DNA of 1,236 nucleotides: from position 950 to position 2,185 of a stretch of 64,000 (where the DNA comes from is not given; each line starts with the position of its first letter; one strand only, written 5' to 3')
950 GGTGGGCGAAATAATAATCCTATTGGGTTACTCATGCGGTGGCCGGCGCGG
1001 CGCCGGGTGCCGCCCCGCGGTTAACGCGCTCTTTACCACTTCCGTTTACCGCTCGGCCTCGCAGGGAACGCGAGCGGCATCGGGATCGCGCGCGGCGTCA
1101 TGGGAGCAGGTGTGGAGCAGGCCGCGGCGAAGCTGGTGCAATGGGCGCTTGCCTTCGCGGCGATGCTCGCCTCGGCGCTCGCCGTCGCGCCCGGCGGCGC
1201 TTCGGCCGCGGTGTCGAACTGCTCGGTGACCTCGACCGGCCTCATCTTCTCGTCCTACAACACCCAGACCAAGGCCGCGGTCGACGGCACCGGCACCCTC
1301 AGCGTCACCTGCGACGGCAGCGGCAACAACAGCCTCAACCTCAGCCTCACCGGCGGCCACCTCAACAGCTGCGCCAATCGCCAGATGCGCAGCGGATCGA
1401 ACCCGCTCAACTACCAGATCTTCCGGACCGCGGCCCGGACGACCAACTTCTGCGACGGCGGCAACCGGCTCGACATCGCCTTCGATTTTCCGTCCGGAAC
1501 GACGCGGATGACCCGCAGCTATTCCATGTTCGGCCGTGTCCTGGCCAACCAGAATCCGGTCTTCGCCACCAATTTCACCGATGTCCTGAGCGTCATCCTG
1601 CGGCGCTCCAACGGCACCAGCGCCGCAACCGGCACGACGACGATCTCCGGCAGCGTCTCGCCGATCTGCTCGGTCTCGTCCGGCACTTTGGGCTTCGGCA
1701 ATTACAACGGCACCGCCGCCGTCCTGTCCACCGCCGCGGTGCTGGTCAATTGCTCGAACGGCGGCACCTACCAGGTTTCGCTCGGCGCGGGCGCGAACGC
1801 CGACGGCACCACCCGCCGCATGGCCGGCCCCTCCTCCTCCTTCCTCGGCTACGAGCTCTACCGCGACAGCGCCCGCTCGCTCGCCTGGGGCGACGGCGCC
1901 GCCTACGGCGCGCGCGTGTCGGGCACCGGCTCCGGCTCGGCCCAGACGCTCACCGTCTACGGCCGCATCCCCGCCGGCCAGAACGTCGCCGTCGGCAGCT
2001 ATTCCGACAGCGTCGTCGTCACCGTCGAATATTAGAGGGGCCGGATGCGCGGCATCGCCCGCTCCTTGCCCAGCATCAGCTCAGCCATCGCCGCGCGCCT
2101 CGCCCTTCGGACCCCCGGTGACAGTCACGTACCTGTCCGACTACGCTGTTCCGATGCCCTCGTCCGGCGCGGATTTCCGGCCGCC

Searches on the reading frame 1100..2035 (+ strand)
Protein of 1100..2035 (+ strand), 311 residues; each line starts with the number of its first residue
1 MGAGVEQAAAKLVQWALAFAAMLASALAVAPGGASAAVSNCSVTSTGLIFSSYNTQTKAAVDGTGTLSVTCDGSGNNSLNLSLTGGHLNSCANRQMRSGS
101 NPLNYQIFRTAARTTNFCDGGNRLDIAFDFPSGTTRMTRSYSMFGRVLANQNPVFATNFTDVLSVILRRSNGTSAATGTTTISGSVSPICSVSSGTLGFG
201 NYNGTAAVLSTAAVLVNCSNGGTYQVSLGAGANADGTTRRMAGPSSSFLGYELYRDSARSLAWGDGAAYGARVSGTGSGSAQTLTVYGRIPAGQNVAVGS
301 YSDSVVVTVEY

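Call 13: search_protein_families(library=pfam, proteins=[window:1100-2035:+], max_evalue=0.01)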
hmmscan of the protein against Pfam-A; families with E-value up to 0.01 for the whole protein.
window:1100-2035:+ (311 aa): 1 family
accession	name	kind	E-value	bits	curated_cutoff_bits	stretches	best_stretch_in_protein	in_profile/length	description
PF05229.21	SCPU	-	1.4e-51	175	22.4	2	177-308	2-138/138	Spore Coat Protein U domain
